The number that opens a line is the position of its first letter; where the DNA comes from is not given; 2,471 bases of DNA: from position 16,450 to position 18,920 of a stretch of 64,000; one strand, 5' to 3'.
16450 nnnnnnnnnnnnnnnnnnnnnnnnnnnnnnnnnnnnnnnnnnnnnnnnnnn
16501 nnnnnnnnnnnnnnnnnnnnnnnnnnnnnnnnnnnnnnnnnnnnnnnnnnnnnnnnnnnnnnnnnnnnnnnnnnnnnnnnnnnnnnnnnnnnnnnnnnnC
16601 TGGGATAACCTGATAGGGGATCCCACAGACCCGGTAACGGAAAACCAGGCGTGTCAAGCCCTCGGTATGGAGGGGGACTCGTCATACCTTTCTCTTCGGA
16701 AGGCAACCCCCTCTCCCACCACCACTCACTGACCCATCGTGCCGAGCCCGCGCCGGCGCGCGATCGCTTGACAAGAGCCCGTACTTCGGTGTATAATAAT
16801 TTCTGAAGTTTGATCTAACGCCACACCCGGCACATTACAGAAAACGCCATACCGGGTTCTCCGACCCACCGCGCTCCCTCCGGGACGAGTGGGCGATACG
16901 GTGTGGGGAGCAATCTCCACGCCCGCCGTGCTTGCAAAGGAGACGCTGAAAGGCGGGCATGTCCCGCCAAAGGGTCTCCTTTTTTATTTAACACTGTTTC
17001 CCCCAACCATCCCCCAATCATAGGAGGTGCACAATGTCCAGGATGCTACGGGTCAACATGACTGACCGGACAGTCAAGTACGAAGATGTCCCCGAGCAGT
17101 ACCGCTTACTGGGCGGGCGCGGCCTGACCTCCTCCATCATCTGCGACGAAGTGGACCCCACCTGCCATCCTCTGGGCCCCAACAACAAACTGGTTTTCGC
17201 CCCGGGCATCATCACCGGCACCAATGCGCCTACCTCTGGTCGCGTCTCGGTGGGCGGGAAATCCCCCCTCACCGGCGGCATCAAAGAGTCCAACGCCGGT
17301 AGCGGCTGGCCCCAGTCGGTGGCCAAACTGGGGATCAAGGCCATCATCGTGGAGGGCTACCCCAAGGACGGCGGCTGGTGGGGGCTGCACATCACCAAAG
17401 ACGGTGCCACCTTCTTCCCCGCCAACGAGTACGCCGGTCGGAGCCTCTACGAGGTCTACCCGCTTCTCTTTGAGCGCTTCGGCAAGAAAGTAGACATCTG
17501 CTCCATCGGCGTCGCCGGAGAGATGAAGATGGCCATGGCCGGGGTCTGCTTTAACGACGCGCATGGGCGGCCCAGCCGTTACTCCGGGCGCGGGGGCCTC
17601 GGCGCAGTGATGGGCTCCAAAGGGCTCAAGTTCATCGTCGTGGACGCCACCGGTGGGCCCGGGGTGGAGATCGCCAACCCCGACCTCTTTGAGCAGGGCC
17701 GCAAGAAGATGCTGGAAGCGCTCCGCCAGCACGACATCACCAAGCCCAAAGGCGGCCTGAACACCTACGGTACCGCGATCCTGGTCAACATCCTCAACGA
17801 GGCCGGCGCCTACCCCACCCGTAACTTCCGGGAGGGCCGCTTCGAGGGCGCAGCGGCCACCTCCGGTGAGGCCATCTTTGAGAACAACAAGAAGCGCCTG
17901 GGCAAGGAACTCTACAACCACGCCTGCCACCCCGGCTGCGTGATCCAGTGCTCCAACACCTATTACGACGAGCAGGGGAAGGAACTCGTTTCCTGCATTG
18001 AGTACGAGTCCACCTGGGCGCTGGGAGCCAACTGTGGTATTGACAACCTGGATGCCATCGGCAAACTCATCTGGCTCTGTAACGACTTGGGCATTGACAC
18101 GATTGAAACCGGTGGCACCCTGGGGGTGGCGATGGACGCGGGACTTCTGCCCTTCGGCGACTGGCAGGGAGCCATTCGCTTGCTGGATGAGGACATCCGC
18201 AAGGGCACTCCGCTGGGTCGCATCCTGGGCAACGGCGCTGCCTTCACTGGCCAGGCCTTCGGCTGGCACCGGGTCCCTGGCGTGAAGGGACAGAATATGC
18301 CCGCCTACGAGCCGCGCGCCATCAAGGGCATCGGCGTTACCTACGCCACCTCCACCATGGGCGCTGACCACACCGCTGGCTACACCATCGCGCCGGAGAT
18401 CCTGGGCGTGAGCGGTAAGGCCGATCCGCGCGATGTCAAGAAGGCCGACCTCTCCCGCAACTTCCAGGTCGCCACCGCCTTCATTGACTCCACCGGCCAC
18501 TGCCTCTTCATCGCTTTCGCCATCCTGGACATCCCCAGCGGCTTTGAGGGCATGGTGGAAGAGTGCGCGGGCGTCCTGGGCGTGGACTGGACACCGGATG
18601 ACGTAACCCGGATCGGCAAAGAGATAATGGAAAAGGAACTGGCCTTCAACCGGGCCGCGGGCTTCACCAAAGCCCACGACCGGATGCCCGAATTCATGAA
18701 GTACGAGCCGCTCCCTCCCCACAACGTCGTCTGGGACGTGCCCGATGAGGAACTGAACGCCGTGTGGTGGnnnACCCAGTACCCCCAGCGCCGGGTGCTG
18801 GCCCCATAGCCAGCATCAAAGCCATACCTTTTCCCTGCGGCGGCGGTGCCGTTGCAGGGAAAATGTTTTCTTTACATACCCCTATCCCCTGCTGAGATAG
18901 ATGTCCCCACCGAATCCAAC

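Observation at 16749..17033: Riboswitch-like leader with terminator and antiterminator upstream of the tungsten AOR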

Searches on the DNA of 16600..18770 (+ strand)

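Call 4: search_rna_families(source=window, start=16600, end=17100, threshold=evalue, max_evalue=10, show_alignments=3)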
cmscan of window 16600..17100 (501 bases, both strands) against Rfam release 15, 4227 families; matches with E-value up to 10: 4.
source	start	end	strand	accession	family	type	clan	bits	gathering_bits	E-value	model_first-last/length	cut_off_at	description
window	16847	16958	+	RF01055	Molybdenum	Cis-reg; riboswitch;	-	31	36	1.7e-05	1-135/135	no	Molybdenum/Tungsten riboswitch aptamer (Moco RNA motif)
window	16687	16764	-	RF02151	MIMT1_1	Gene; lncRNA;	-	17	45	0.79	1-88/88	no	MER1 repeat containing imprinted transcript 1 conserved region 1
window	16899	16973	+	RF03006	M23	Gene; sRNA;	-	14.1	41.2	8.5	1-53/53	no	M23 RNA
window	16652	16689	-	RF01310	sR7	Gene; snRNA; snoRNA; CD-box;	-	10.3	37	9.8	1-57/57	no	Small nucleolar RNA sR7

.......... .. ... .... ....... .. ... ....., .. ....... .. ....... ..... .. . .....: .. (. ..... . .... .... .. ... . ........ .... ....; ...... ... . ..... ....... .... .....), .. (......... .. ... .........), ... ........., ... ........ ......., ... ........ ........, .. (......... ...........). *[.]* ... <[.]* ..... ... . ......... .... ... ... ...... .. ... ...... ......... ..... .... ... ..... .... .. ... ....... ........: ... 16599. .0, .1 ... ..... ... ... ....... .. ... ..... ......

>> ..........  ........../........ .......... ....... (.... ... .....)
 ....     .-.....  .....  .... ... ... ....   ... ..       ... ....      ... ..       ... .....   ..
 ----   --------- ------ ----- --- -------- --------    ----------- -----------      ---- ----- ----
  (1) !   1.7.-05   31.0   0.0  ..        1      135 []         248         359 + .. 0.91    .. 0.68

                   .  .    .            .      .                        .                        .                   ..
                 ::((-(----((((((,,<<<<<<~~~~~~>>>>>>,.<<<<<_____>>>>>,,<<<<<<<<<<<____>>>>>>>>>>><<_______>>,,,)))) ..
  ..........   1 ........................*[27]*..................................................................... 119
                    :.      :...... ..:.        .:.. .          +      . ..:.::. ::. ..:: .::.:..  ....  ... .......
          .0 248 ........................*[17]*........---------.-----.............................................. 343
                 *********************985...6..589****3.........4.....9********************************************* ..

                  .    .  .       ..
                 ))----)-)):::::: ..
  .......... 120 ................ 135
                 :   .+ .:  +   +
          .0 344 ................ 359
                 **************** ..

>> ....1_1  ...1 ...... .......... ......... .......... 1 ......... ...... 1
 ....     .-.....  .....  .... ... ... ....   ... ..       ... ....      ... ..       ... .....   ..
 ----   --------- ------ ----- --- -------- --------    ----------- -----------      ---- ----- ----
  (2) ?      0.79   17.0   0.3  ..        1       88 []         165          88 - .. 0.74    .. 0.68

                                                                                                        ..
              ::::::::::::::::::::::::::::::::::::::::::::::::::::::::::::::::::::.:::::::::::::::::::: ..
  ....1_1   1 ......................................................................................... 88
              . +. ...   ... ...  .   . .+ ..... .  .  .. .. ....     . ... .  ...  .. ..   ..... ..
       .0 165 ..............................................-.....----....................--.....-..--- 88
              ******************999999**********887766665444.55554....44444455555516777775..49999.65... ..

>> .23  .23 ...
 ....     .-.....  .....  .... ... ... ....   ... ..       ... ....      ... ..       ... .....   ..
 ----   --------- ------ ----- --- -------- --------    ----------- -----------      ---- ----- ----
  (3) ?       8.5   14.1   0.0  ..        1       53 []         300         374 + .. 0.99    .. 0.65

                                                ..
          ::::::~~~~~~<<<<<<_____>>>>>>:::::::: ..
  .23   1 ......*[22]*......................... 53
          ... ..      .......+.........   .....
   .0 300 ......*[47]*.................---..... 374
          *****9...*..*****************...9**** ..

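Call 22: build_rna_model(alignment_id=A1, structure=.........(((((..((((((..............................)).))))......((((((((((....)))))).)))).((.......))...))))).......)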
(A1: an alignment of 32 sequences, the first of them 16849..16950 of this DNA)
Model R1 built from alignment A1 (32 sequences, 117 columns); structure: as given.
model positions 102; base pairs 23; branch points 2; effective number of sequences 2.04; information 0.59 bits per position. Calibrated on 0.2 Mb of random sequence (short: E-values are rough).
structure used (alignment columns):
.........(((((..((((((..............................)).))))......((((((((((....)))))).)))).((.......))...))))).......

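Call 23: search_with_rna_model(model_id=R1, sources=[window, L001, L002, L003, L004, L005, L006, L007, L008, L009, L010, L011, L012, L013, L014, L015, L016, L017, L018, L019, L020, L021, L022, L023, L024, L025, L026, L027, L028, L029, L030, L031, L032, L033, L034, L035, L036, L037, L038, L039, L040, L041, L042, L043, L044, L045, L046, L047, L048, L049, L050, L051, L052, L053, L054, L055, L056, L057, L058, L059, L060, L061, L062, L063, L064, L065, L066, L067, L068, L069, L070, L071, L072, L073, L074, L075, L076, L077, L078, L079, L080], max_evalue=1)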
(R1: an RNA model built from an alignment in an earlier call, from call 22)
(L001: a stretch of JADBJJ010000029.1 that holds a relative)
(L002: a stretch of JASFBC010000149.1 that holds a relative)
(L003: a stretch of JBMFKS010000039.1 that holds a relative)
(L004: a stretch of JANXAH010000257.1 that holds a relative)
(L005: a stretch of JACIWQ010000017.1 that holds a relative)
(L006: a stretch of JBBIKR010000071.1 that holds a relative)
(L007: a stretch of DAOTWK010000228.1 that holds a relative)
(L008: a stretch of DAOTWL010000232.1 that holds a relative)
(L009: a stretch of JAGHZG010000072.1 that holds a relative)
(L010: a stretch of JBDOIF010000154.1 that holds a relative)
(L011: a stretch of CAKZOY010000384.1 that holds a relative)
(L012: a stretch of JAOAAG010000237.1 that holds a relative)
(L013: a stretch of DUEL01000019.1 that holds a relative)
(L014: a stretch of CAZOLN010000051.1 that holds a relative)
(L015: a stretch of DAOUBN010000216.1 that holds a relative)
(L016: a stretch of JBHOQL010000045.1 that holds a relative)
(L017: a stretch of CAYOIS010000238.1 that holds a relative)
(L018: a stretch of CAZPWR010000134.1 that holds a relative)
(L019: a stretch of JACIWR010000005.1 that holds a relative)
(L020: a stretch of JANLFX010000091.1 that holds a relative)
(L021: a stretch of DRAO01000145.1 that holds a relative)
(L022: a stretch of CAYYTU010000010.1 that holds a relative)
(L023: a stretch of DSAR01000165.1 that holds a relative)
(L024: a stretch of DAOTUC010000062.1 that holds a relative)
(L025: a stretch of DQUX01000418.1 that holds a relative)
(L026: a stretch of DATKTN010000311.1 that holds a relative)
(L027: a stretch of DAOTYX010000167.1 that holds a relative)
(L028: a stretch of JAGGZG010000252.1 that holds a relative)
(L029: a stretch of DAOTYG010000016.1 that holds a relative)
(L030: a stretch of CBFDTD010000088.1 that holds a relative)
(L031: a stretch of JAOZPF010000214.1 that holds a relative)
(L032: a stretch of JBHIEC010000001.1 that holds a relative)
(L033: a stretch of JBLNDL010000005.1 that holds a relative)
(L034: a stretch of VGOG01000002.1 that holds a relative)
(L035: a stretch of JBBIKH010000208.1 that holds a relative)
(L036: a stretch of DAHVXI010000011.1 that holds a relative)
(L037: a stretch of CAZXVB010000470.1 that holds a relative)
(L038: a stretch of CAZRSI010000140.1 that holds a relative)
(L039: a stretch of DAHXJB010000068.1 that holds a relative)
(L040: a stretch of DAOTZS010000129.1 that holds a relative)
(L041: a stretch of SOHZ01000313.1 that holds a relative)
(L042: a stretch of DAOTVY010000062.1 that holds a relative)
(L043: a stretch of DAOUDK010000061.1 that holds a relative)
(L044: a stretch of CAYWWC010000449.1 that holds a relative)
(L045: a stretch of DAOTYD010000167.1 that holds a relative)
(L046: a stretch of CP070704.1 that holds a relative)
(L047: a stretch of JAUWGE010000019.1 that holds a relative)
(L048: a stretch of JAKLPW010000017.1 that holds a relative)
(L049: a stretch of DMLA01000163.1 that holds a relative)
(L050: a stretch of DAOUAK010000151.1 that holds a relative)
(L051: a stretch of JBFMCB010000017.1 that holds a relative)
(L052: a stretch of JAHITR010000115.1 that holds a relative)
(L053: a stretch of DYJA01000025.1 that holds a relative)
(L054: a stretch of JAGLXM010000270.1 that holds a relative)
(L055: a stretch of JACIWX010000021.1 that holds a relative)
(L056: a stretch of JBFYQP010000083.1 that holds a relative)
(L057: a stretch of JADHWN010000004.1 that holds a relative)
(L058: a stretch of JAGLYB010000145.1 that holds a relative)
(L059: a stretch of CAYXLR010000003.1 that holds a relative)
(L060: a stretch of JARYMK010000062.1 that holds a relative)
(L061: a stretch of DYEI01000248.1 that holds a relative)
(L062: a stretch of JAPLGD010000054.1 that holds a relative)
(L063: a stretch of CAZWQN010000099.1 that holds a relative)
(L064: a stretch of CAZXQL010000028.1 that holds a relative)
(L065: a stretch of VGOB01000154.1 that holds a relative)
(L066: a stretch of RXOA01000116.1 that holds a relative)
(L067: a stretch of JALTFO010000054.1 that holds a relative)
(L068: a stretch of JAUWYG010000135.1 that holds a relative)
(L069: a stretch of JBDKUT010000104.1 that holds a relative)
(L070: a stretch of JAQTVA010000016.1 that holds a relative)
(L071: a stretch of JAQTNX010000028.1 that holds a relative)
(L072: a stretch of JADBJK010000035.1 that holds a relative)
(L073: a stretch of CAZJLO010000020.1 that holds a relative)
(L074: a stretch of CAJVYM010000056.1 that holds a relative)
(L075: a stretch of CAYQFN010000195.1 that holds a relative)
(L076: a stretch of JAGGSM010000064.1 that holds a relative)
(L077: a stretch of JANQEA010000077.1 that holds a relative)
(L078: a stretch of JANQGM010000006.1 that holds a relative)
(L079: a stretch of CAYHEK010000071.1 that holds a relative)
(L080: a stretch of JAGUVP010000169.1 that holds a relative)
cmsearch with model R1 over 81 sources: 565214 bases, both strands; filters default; matches with E-value up to 1: 36.
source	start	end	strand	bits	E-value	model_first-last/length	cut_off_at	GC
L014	68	169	+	107.4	5.5e-28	1-102/102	no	0.63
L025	203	304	+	106.8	8.4e-28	1-102/102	no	0.62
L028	758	859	+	106.1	1.3e-27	1-102/102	no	0.62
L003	2794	2895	+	106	1.4e-27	1-102/102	no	0.65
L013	2810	2911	+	105.1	2.5e-27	1-102/102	no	0.62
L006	2813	2914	+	104.4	4.1e-27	1-102/102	no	0.66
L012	2808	2909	+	103.1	9.6e-27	1-102/102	no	0.54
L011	2804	2905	+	102.8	1.2e-26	1-102/102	no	0.68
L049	79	179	+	102.7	1.2e-26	1-102/102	no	0.54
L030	2819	2920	+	102.7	1.3e-26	1-102/102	no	0.59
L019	2516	2617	+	102.6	1.3e-26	1-102/102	no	0.6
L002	2820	2921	+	101.8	2.2e-26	1-102/102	no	0.64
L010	2820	2921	+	100.2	6.4e-26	1-102/102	no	0.67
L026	2790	2891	+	98.2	2.5e-25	1-102/102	no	0.59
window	16849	16950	+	98.1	2.6e-25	1-102/102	no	0.66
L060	2800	2900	+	96.4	8.3e-25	1-102/102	no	0.63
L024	515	615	+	95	2.1e-24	1-102/102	no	0.59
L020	2657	2757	+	94.9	2.2e-24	1-102/102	no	0.59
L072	160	260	+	94.5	2.9e-24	1-102/102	no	0.62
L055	348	449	+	93.6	5.1e-24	1-102/102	no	0.63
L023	2824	2924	+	92.4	1.2e-23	1-102/102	no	0.59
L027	2817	2918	+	91.6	2e-23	1-102/102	no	0.63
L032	2731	2830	+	91.1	2.9e-23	1-102/102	no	0.63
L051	2742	2841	+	87.4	3.2e-22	1-102/102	no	0.59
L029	2221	2321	+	80.8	2.5e-20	1-102/102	no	0.61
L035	2764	2871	+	78.5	1.2e-19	1-102/102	no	0.6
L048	2736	2843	+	77.6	2.2e-19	1-102/102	no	0.54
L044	904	1011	+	76.7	3.8e-19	1-102/102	no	0.57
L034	2763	2870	+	76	6.2e-19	1-102/102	no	0.6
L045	2754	2861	+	75.9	6.6e-19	1-102/102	no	0.61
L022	1921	2022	+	74.2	2.1e-18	1-102/102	no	0.51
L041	2761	2869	+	71.9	9.4e-18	1-102/102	no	0.56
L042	2777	2890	+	69.2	5.6e-17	1-102/102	no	0.68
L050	2726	2834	+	69.1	5.9e-17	1-102/102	no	0.65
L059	7119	7195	-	13.6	0.63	1-102/102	no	0.68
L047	1827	1907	+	13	0.94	1-102/102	no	0.52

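Call 32: search_rna_families(sources=[L034, L042, L050, L014, L023, L055, L051, L022, L027, L012, L003, L025, L045, L048, L032], threshold=gathering)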
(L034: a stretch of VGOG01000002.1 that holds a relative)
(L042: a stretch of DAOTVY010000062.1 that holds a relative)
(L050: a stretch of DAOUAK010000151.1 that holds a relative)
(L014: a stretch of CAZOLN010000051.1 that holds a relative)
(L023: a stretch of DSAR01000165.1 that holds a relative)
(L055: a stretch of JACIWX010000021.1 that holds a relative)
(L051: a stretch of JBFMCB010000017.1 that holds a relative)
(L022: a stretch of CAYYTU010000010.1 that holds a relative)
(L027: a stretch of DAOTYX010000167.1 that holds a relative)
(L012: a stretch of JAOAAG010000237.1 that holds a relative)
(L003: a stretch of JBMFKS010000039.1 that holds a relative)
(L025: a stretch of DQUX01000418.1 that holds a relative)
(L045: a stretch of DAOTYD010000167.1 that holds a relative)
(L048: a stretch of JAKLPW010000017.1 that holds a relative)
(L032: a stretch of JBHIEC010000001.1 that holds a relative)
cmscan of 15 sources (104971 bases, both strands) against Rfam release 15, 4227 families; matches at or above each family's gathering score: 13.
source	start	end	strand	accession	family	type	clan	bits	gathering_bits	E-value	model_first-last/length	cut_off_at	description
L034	2761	2878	+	RF01055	Molybdenum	Cis-reg; riboswitch;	-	70.8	36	7.5e-15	1-135/135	no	Molybdenum/Tungsten riboswitch aptamer (Moco RNA motif)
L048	5438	5510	-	RF00005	tRNA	Gene; tRNA;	CL00001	69.4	29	7.3e-13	1-71/71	no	tRNA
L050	2724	2842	+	RF01055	Molybdenum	Cis-reg; riboswitch;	-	68.3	36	4e-14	1-135/135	no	Molybdenum/Tungsten riboswitch aptamer (Moco RNA motif)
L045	6985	7057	-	RF00005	tRNA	Gene; tRNA;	CL00001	66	29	6.5e-12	1-71/71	no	tRNA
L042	2775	2898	+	RF01055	Molybdenum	Cis-reg; riboswitch;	-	64.1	36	6.8e-13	1-135/135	no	Molybdenum/Tungsten riboswitch aptamer (Moco RNA motif)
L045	6897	6969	-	RF00005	tRNA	Gene; tRNA;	CL00001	63.8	29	2.6e-11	1-71/71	no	tRNA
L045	2752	2869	+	RF01055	Molybdenum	Cis-reg; riboswitch;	-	62.5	36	2e-12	1-135/135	no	Molybdenum/Tungsten riboswitch aptamer (Moco RNA motif)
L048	2734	2851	+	RF01055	Molybdenum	Cis-reg; riboswitch;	-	62.1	36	2.7e-12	1-135/135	no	Molybdenum/Tungsten riboswitch aptamer (Moco RNA motif)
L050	1674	1758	+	RF00005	tRNA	Gene; tRNA;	CL00001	50.8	29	1e-07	1-71/71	no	tRNA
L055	346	457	+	RF01055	Molybdenum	Cis-reg; riboswitch;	-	46.8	36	8.1e-08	1-135/135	no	Molybdenum/Tungsten riboswitch aptamer (Moco RNA motif)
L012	2806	2917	+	RF01055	Molybdenum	Cis-reg; riboswitch;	-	43.3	36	8.8e-07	1-135/135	no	Molybdenum/Tungsten riboswitch aptamer (Moco RNA motif)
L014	66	177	+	RF01055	Molybdenum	Cis-reg; riboswitch;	-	41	36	4.2e-06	1-135/135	no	Molybdenum/Tungsten riboswitch aptamer (Moco RNA motif)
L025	201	312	+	RF01055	Molybdenum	Cis-reg; riboswitch;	-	36.3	36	9.8e-05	1-135/135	no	Molybdenum/Tungsten riboswitch aptamer (Moco RNA motif)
